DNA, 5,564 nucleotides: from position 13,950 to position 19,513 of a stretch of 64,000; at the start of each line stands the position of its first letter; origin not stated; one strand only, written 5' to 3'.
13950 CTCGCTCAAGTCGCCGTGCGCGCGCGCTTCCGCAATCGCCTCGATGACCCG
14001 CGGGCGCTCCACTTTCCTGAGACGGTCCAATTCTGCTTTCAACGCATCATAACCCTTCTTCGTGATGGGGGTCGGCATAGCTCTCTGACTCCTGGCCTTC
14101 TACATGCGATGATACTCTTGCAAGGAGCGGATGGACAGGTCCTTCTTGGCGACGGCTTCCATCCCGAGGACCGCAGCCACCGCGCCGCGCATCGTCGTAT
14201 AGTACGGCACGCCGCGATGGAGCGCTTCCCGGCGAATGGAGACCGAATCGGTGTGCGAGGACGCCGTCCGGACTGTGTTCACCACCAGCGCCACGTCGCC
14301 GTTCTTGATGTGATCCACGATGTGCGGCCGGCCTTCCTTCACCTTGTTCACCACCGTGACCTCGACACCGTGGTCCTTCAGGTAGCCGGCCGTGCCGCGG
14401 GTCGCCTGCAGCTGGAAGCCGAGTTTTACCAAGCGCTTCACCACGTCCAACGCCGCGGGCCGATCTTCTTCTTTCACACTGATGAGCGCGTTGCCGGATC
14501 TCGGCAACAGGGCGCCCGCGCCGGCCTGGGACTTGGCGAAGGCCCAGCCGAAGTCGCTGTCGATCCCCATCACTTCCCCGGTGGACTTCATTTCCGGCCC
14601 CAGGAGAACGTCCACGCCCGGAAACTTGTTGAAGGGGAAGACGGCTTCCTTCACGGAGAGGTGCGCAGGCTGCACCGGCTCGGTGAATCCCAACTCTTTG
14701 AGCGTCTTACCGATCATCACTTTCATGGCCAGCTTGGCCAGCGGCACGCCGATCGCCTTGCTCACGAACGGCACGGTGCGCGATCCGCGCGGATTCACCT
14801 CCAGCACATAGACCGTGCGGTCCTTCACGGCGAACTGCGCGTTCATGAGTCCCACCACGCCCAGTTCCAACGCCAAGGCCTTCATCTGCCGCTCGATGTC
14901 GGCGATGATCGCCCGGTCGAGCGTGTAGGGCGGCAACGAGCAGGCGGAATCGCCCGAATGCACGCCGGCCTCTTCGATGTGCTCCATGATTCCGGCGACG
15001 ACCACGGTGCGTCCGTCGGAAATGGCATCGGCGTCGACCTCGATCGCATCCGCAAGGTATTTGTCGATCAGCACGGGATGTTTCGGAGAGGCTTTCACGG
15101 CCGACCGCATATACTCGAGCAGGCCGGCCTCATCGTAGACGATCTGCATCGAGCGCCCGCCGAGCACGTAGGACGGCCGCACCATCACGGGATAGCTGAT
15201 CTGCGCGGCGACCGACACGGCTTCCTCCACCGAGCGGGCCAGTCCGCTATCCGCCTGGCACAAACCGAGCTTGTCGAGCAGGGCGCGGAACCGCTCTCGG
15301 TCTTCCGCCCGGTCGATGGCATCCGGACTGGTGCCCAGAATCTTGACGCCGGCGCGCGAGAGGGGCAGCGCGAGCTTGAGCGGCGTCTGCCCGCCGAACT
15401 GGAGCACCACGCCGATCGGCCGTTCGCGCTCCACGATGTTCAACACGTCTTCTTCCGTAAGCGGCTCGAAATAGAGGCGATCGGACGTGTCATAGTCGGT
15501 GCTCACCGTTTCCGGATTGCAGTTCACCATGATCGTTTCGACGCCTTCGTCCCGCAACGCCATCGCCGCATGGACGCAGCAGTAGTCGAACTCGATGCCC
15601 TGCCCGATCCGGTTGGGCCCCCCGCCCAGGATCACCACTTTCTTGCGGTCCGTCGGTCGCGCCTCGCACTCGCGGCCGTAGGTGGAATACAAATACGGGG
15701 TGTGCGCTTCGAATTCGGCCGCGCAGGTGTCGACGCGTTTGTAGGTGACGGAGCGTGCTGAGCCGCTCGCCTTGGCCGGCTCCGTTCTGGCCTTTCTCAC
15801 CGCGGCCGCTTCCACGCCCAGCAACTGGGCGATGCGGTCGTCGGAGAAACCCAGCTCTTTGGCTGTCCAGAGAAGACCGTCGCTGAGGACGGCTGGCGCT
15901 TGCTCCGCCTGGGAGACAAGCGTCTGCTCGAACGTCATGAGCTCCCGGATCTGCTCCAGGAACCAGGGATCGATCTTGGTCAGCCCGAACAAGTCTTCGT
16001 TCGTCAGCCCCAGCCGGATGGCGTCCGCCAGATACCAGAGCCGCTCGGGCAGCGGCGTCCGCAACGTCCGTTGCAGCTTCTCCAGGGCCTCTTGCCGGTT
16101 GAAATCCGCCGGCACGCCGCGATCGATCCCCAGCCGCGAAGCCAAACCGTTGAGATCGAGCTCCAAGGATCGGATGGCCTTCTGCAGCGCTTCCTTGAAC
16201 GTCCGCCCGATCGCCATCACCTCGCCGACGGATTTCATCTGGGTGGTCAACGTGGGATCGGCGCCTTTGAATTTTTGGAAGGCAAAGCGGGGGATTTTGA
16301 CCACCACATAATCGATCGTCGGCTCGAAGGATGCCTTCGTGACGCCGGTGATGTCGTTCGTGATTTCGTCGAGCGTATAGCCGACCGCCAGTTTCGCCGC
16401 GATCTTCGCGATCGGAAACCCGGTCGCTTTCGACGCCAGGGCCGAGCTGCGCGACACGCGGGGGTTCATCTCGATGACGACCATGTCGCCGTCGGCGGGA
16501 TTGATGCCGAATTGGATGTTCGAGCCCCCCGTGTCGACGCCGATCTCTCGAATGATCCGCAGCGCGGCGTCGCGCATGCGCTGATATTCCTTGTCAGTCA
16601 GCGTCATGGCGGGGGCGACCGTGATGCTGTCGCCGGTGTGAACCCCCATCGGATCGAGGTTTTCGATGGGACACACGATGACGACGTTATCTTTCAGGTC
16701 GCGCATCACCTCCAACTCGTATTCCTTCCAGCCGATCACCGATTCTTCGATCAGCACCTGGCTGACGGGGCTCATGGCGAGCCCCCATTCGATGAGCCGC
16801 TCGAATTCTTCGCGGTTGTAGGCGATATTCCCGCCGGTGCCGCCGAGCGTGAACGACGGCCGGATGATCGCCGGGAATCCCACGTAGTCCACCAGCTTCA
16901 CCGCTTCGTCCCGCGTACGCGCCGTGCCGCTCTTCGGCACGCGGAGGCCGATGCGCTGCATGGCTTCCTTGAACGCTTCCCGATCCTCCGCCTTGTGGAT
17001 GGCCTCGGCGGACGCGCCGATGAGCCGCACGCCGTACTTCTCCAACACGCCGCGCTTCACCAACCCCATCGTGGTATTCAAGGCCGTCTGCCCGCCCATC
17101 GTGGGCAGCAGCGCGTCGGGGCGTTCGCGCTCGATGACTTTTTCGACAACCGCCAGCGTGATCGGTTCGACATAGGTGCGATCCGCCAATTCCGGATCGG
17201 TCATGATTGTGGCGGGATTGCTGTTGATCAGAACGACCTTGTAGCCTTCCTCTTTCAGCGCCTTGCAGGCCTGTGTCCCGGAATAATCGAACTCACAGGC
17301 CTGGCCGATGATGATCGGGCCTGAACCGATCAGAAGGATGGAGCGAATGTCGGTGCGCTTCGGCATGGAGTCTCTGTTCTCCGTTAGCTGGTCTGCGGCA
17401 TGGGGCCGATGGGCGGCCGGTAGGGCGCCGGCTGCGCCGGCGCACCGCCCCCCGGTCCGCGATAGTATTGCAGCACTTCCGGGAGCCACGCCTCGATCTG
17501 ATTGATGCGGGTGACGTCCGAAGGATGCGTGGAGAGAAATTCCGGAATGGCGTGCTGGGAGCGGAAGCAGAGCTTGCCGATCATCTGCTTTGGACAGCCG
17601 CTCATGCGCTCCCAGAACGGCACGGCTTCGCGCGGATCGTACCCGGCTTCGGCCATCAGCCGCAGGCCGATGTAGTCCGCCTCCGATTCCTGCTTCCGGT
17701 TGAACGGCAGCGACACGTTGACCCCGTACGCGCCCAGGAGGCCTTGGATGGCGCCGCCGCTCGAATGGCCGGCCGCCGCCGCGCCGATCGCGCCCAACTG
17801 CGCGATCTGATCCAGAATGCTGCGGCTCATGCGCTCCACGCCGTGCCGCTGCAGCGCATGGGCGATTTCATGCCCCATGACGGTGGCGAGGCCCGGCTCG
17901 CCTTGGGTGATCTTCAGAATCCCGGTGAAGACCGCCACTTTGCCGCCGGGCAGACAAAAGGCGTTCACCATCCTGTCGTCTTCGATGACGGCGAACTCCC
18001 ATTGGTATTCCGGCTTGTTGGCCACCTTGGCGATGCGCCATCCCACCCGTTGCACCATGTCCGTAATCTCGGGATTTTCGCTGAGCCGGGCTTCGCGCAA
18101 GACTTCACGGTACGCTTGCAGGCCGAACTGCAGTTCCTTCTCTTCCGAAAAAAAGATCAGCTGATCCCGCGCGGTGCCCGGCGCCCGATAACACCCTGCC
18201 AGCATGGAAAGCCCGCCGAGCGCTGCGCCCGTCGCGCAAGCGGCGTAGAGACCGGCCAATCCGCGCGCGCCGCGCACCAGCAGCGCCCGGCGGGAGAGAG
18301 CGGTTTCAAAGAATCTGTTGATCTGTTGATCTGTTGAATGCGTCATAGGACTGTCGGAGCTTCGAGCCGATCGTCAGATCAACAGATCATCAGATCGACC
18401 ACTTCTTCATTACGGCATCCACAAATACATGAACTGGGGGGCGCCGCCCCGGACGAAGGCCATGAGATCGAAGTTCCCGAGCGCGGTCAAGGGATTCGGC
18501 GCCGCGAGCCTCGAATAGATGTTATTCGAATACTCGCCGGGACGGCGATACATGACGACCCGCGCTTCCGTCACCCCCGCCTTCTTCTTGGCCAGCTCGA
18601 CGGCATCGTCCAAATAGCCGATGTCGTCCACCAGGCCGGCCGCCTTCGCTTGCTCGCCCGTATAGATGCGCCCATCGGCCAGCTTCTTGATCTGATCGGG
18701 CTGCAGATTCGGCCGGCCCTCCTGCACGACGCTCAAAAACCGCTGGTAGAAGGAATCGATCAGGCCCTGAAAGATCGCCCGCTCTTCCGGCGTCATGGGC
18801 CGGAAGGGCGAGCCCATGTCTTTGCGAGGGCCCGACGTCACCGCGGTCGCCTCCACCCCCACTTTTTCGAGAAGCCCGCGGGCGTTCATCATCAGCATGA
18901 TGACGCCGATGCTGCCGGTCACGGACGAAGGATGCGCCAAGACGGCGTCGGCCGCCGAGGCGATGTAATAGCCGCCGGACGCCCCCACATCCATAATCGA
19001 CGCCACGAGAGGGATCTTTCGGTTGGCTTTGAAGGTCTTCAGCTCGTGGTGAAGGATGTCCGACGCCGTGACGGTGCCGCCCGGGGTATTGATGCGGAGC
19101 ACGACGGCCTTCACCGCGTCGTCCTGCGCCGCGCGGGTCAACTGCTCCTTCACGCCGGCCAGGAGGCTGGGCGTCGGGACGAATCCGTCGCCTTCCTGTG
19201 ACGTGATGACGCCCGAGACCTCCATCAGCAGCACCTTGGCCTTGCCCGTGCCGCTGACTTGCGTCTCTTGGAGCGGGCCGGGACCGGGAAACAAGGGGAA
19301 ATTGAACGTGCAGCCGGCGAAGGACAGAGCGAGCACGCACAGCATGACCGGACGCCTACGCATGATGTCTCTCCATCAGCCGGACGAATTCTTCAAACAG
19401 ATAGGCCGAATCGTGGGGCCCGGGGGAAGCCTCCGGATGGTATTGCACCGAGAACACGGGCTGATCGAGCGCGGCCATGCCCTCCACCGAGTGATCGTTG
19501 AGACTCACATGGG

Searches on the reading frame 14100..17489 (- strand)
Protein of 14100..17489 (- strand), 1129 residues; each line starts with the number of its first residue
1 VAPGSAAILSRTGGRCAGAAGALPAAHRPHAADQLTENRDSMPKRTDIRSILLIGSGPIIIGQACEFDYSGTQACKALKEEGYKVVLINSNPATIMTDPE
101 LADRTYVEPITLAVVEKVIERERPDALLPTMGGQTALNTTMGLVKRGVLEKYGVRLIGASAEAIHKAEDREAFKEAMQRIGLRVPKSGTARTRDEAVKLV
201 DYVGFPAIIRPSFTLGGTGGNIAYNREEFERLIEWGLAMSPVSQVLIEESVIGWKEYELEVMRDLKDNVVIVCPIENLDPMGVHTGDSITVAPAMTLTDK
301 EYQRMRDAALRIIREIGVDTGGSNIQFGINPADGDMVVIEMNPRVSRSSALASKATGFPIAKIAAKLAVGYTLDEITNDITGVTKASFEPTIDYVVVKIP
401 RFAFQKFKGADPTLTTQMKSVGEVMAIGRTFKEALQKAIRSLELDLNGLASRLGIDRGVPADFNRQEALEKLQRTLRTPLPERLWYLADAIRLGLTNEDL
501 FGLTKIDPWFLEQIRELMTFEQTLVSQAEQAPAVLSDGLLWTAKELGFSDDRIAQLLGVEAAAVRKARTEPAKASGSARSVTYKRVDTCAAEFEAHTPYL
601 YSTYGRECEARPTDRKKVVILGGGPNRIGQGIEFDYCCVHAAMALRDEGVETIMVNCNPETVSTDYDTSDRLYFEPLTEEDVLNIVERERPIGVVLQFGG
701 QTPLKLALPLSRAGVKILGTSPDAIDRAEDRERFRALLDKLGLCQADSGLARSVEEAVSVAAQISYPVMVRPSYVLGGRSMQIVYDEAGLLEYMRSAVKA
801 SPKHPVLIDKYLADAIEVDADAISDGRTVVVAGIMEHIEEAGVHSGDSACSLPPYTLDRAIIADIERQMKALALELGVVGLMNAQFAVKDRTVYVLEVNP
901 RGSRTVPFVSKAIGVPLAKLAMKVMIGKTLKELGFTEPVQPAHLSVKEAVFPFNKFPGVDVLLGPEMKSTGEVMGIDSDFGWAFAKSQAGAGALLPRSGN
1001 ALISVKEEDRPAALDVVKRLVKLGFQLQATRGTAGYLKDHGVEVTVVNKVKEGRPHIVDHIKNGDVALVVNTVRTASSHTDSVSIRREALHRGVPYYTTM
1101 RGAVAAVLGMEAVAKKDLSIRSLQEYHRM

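Call 8: search_protein_families(library=pfam, proteins=[window:14100-17489:-])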
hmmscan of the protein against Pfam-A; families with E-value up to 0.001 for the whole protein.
window:14100-17489:- (1129 aa): 11 families
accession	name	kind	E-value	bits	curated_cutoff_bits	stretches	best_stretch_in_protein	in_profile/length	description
PF02786.22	CPSase_L_D2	-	9e-108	359.1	19.8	2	169-375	1-210/211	Carbamoyl-phosphate synthase L chain, ATP binding domain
PF25596.1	CPSase_L_D1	-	5e-100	330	27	2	615-726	2-117/118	Carbamoyl phosphate synthase preATP-grasp domain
PF02142.27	MGS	-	8.2e-24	84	24.1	1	1013-1098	2-94/94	MGS-like domain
PF02787.25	CPSase_L_D3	-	1e-23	83.6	26.6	1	475-556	2-79/80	Carbamoyl-phosphate synthetase large chain, oligomerisation domain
PF02222.28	ATP-grasp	-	5.1e-13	49.5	27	2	737-901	2-162/179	ATP-grasp domain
PF07478.18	Dala_Dala_lig_C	-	1.3e-09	38.3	24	1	194-343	26-174/204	D-ala D-ala ligase C-terminus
PF02655.19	ATP-grasp_3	-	2.9e-08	34.4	23.2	0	765-901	31-156/160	ATP-grasp domain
PF15632.11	ATPgrasp_Ter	-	1.1e-07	32.1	29.1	1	868-928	52-111/131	ATP-grasp in the biosynthetic pathway with Ter operon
PF13549.11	ATP-grasp_5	-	2.5e-05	24.2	27.6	0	733-770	14-51/221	ATP-grasp domain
PF08443.16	RimK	-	6.2e-05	23.1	21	0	177-249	11-84/188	RimK-like ATP-grasp domain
PF13535.11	ATP-grasp_4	-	0.00037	20.6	27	0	205-344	3-151/160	ATP-grasp domain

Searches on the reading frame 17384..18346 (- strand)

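Call 8: search_protein_families(library=pfam, proteins=[window:17384-18346:-])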
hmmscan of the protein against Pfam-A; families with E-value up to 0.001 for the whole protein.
window:17384-18346:- (320 aa): 1 family
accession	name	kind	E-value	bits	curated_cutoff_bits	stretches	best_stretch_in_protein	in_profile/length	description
PF01435.24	Peptidase_M48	-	5.3e-43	147.5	20.3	1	97-287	6-185/186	Peptidase family M48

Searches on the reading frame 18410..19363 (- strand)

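Call 8: search_protein_families(library=pfam, proteins=[window:18410-19363:-])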
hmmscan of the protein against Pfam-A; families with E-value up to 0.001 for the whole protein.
window:18410-19363:- (317 aa): 4 families
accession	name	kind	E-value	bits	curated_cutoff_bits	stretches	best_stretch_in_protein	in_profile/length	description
PF01343.23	Peptidase_S49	-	1.5e-51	174.8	24.9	1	114-264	4-153/154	Peptidase family S49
PF25145.1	NfeD1b_N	-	1.2e-09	38.5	40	1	77-156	24-99/189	NfeD1b, N-terminal domain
PF01972.22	SDH_protease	-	3.1e-05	23.6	31.3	1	78-167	87-170/286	ClpP-like SDH-type serine proteinase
PF00574.28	CLP_protease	-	5.3e-05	23.6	20.2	0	71-140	33-98/182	Clp protease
